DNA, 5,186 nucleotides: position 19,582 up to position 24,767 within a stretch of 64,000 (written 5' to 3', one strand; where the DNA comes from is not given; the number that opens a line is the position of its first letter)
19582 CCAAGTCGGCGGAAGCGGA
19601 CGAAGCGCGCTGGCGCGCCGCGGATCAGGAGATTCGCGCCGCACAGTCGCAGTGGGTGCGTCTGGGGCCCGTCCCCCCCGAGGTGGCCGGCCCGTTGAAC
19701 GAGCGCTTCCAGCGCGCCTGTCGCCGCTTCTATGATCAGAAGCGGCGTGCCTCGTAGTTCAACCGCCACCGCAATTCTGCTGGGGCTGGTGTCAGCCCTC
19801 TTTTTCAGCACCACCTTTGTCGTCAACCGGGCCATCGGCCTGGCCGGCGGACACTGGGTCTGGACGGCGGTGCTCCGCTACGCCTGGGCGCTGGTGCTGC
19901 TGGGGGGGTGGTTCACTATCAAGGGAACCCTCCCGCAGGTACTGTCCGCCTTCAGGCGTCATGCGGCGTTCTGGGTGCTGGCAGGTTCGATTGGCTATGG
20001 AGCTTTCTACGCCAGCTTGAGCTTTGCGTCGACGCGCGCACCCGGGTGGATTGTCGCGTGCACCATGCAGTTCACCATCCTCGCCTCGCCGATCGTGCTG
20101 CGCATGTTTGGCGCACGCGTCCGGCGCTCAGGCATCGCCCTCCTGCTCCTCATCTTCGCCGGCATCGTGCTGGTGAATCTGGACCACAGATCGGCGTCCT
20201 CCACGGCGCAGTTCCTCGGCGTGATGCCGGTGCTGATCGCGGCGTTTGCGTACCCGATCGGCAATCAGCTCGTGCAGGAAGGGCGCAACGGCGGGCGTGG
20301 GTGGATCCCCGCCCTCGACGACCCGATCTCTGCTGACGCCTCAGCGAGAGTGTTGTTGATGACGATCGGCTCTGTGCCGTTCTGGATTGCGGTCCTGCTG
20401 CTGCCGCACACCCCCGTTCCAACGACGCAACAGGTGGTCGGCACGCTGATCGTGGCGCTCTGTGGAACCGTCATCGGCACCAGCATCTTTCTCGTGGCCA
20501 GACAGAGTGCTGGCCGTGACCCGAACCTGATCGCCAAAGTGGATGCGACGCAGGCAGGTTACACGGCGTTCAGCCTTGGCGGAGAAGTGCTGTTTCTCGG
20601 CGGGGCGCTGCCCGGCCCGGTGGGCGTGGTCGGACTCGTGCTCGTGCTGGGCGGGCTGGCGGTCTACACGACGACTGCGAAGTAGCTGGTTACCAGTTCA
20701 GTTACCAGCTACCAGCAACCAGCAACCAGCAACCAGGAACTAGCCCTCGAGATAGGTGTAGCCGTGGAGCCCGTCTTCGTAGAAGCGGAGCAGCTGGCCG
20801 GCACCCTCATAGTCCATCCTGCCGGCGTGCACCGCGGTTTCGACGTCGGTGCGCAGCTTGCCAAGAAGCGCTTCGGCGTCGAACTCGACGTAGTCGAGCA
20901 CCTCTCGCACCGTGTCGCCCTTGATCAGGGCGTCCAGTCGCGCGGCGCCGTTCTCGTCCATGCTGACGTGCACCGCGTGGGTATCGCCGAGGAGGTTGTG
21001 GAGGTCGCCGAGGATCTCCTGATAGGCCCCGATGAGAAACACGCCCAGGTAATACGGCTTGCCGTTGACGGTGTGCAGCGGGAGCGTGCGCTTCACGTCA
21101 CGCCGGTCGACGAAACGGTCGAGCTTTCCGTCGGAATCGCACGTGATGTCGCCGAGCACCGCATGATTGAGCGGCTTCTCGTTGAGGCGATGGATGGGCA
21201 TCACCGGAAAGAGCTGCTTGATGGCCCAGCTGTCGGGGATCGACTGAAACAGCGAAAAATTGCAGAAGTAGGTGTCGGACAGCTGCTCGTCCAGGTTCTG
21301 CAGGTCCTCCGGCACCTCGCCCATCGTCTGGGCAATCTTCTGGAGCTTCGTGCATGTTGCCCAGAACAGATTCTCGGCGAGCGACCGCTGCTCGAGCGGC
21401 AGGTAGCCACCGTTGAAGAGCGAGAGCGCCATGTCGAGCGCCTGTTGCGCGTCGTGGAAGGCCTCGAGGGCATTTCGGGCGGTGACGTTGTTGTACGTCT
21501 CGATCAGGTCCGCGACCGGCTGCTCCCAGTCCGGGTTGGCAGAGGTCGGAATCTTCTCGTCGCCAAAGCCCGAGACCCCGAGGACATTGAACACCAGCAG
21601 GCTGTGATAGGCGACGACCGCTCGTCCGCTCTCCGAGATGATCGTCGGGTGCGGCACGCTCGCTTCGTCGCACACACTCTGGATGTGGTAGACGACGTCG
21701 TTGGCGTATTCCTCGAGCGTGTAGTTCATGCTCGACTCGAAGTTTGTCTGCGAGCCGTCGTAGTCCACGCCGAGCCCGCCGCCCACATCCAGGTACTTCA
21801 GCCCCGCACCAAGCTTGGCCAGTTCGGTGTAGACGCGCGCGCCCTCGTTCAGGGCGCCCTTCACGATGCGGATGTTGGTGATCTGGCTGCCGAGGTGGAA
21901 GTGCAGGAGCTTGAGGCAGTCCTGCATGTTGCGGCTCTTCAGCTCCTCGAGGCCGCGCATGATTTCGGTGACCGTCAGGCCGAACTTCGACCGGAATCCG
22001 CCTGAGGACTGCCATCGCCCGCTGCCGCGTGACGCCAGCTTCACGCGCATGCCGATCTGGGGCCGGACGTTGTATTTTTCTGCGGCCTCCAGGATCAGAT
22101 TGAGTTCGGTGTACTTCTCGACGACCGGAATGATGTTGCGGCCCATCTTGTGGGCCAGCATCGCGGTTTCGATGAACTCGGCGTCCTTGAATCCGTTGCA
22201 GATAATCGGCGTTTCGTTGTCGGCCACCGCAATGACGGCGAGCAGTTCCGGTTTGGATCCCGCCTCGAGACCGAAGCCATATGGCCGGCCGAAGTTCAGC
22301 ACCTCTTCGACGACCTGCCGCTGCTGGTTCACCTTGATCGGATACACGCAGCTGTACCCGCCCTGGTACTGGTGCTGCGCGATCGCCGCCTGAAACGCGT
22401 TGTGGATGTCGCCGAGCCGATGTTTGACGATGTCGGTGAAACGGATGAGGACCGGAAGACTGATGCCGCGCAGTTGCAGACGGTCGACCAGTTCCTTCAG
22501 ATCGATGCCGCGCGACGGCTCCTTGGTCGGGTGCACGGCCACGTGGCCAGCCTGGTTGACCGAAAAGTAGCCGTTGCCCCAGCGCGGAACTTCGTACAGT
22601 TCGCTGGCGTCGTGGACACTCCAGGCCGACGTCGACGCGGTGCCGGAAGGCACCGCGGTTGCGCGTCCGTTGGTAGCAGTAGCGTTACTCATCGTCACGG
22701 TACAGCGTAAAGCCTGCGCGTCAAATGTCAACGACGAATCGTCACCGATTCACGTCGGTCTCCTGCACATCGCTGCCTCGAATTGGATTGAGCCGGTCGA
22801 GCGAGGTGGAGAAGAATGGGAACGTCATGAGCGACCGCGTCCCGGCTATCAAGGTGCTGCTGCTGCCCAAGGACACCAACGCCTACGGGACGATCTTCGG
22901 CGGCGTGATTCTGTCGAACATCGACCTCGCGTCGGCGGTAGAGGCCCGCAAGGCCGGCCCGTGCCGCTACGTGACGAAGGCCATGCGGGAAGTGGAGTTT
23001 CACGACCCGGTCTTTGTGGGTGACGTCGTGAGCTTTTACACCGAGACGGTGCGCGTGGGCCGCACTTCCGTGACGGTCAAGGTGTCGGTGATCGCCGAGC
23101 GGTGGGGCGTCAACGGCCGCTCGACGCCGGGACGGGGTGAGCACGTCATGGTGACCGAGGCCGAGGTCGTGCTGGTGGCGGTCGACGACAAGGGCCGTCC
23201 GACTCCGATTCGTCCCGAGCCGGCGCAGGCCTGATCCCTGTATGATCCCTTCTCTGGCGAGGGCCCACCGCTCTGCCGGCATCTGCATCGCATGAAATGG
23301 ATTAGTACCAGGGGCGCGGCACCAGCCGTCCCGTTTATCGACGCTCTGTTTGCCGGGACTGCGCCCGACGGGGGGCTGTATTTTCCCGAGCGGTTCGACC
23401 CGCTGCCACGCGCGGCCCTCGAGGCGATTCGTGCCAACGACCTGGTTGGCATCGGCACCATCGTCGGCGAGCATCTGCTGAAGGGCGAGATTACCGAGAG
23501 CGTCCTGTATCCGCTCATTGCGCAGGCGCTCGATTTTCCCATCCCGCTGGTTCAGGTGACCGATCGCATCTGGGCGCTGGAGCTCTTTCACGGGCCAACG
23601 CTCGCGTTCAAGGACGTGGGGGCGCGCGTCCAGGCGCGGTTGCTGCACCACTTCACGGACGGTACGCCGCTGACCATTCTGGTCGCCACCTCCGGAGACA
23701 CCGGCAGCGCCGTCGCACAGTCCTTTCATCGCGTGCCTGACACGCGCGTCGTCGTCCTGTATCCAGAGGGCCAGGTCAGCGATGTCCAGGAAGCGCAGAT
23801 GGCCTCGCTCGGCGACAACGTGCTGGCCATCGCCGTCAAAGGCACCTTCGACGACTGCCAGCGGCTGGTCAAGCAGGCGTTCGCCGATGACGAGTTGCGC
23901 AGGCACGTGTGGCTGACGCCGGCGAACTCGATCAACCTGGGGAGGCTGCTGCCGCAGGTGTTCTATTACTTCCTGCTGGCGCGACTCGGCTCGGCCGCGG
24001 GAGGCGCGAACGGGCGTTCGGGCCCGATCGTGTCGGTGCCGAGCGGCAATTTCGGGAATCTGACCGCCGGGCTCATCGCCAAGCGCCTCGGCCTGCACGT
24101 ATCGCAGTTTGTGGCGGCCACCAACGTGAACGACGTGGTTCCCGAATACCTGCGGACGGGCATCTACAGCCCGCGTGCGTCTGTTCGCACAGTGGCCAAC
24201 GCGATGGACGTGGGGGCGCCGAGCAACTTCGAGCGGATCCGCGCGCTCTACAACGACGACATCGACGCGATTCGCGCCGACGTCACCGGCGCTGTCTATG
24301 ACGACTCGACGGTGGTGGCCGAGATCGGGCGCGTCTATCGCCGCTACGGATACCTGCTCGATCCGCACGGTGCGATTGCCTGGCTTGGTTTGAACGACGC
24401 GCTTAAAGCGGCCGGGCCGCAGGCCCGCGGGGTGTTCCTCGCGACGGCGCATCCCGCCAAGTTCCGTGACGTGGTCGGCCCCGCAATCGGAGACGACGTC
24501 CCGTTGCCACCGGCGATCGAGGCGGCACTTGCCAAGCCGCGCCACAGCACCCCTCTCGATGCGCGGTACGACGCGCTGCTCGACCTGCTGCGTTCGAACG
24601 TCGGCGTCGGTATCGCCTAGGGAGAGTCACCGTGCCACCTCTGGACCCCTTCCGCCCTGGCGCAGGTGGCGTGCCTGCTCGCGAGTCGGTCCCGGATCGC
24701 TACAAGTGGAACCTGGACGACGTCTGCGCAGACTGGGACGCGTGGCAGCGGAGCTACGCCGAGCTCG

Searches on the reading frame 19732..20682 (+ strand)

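Call 21: search_protein_families(library=pfam, proteins=[window:19732-20682:+], max_evalue=0.00001)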
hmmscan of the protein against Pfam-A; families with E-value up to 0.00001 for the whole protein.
window:19732-20682:+ (317 aa): 1 family
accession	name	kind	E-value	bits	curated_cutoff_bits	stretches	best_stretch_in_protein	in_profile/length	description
PF13536.12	EmrE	-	2.6e-72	244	25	1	49-311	1-262/263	Putative multidrug resistance efflux transporter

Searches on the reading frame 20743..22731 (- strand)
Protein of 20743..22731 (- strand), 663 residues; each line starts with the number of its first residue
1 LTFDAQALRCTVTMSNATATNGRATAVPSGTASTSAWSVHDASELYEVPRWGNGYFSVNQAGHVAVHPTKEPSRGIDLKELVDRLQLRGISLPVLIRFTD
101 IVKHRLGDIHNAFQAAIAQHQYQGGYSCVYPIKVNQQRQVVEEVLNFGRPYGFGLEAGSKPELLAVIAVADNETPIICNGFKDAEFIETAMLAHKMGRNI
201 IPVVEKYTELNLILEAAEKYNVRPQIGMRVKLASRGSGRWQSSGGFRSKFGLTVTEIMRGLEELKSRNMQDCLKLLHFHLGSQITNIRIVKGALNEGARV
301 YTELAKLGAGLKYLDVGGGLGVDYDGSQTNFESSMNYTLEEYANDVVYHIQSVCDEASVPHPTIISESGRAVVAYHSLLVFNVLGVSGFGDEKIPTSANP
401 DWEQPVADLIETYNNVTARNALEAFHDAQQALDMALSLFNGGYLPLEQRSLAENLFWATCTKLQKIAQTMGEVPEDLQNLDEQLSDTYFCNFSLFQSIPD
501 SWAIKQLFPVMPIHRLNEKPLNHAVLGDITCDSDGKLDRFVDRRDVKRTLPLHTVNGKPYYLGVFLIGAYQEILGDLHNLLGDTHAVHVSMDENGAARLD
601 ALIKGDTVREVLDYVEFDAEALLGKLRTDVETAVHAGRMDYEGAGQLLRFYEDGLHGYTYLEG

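Call 21: search_protein_families(library=pfam, proteins=[window:20743-22731:-], max_evalue=0.00001)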
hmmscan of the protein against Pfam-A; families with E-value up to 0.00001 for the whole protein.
window:20743-22731:- (663 aa): 3 families
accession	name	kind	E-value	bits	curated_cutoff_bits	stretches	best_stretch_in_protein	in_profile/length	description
PF02784.22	Orn_Arg_deC_N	-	3.1e-39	135.3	23.4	1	118-374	11-247/247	Pyridoxal-dependent decarboxylase, pyridoxal binding domain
PF17810.6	Arg_decarb_HB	-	7.7e-24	84.2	23.3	1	402-480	4-83/84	Arginine decarboxylase helical bundle domain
PF17944.6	Arg_decarbox_C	-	7.7e-16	58.8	23.3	1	608-661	1-51/51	Arginine decarboxylase C-terminal helical extension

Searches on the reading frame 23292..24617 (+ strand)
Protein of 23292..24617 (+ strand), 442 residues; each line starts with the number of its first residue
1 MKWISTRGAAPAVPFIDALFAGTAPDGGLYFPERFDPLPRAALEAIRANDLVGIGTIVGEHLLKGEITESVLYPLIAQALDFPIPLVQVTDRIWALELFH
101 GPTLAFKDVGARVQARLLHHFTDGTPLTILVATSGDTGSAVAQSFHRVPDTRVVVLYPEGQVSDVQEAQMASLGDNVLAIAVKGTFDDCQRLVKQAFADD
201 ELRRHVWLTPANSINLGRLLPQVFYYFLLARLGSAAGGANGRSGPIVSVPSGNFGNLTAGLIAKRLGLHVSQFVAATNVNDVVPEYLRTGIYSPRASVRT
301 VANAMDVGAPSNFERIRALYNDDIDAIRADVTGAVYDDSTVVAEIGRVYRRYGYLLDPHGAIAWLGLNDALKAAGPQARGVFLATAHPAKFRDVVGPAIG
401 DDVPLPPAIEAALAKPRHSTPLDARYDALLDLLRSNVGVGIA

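Call 21: search_protein_families(library=pfam, proteins=[window:23292-24617:+], max_evalue=0.00001)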
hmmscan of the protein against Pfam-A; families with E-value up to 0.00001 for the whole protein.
window:23292-24617:+ (442 aa): 2 families
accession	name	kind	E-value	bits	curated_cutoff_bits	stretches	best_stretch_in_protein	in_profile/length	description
PF00291.31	PALP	-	3.8e-20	72.9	35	1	92-375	23-281/295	Pyridoxal-phosphate dependent enzyme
PF14821.11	Thr_synth_N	-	4.6e-11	43.1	25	1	2-79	1-78/79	Threonine synthase N terminus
